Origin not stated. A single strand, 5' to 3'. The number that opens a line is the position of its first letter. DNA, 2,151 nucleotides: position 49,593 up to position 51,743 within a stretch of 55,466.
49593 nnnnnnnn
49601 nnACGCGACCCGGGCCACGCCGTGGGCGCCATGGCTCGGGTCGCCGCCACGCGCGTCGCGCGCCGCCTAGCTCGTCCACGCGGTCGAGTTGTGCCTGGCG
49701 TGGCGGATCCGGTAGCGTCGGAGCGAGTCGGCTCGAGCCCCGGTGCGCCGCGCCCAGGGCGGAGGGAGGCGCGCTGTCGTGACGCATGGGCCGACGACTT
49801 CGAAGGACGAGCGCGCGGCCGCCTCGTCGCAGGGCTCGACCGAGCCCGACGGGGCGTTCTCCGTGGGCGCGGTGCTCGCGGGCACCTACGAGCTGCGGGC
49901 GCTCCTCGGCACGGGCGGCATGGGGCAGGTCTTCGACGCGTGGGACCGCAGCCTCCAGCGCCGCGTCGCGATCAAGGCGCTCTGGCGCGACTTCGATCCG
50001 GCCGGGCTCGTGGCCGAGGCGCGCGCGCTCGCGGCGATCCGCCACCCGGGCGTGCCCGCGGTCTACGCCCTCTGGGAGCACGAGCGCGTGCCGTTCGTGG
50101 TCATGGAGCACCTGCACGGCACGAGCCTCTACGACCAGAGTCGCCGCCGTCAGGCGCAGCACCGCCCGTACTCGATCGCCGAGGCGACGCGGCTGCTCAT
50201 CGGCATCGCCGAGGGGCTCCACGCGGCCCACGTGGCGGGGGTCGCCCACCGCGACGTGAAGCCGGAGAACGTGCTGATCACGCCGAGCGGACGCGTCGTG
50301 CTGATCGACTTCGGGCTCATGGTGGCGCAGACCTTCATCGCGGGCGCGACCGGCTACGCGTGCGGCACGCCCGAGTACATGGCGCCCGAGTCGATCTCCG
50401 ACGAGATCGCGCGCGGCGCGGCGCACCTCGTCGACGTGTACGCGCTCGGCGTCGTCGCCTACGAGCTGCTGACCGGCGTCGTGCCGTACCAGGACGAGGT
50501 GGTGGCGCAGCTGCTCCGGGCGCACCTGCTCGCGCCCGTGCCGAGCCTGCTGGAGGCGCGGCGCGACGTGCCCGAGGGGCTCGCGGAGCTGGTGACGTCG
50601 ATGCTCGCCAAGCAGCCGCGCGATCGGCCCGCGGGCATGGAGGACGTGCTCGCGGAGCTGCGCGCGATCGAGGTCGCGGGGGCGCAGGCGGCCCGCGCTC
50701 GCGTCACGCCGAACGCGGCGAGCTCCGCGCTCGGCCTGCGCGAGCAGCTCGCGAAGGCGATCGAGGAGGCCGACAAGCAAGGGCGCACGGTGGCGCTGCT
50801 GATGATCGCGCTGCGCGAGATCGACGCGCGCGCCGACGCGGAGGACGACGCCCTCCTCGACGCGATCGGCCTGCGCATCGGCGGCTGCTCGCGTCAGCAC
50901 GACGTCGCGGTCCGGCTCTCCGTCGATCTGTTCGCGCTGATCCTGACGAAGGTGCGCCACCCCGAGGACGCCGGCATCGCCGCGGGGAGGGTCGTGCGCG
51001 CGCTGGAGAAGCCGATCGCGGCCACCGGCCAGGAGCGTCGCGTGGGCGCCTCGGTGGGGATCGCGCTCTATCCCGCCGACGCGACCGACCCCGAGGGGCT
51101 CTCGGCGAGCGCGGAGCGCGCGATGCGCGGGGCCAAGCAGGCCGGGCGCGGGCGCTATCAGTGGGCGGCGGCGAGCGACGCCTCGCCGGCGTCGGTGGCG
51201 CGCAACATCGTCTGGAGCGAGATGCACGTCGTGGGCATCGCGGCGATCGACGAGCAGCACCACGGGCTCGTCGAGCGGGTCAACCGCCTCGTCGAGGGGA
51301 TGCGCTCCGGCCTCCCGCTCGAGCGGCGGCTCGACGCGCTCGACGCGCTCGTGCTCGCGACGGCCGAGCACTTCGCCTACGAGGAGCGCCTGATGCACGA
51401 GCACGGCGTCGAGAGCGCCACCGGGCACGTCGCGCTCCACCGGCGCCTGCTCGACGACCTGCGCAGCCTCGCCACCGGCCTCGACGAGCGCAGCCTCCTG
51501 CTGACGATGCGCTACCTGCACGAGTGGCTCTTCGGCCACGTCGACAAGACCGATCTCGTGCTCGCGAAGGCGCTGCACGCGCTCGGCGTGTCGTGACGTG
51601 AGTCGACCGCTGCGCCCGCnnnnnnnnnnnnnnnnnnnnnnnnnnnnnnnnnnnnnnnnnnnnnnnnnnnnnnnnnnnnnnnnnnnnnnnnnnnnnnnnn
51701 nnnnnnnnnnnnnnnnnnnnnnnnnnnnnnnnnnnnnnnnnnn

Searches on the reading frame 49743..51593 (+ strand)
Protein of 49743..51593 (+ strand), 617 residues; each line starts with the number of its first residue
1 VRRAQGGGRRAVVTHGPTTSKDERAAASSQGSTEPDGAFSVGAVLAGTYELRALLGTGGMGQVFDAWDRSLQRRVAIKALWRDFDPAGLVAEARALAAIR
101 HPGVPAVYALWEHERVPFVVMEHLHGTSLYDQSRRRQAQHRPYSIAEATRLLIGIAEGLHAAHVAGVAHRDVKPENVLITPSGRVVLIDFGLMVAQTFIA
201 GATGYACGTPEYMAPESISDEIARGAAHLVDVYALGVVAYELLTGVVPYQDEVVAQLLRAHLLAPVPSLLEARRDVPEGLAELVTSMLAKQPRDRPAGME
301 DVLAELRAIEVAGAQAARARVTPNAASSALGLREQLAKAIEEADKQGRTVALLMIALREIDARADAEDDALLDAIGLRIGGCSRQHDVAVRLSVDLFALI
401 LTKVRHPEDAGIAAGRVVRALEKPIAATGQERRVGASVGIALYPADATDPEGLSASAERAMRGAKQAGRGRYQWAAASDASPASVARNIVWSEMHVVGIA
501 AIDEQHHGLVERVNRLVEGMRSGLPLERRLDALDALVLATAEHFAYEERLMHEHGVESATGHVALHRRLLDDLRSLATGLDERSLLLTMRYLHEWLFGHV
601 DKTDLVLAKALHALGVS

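Call 11: search_protein_families(library=ncbifam, proteins=[window:49743-51593:+], max_evalue=0.001)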
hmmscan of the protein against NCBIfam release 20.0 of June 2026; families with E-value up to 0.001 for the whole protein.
window:49743-51593:+ (617 aa): 36 families (the best 25 are shown)
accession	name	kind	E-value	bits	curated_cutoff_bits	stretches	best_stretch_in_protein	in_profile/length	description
NF033483.0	PknB_PASTA_kin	equivalog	7e-62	210.2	450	1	42-330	2-289/563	Stk1 family PASTA domain-containing Ser/Thr kinase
NF047741.1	antiphage_MADS6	equivalog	8.7e-44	150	460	2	138-323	289-475/612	methylation-associated defense system protein kinase MAD6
NF052427.1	StpK7MSMEG_1200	equivalog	2.1e-38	132.2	900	1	46-316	6-276/601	serine/threonine protein kinase StpK7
NF038150.1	lanthi_synth_IV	equivalog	8.6e-35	120.3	650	1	30-346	181-490/851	class IV lanthionine synthetase LanL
NF009651.0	PRK13184.1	equivalog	9.6e-35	119.8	839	1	48-306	3-287/932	serine/threonine-protein kinase PknD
TIGR03903.1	TOMM_kin_cyc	equivalog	2.6e-22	78.6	705.75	1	91-420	27-364/1267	TOMM system kinase/cyclase fusion protein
TIGR02481.1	hemeryth_dom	domain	6.4e-22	77.9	51.75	1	491-609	2-124/126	hemerythrin domain-containing protein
NF033749.1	bact_hemeryth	subfamily_domain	1.5e-21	76.9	84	1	489-611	2-128/129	bacteriohemerythrin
NF033442.0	BREX_PglW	equivalog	9.6e-21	73.3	990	2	22-205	488-674/1391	BREX system serine/threonine kinase PglW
NF038151.1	lanthi_synth_III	equivalog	1.1e-16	60.4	575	1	89-347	270-504/833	class III lanthionine synthetase LanKC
NF053615.1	SerThrKinAfsKStmc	equivalog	1.8e-16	60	1300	1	47-312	13-270/809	protein serine/threonine kinase AfsK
NF007423.1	PRK09966.1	equivalog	3.5e-16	59.1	325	1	333-465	254-390/390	diguanylate cyclase DgcN/YfiN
NF045675.1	PhdiestaseDibA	equivalog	3.6e-16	58.6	980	1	332-474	217-363/623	phosphodiesterase DibA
NF002007.0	PRK00808.1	equivalog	1.1e-13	51.5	109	1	488-608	3-124/156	bacteriohemerythrin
NF007474.0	PRK10060.1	equivalog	1.1e-10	40.4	782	1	313-473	234-393/663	cyclic di-GMP phosphodiesterase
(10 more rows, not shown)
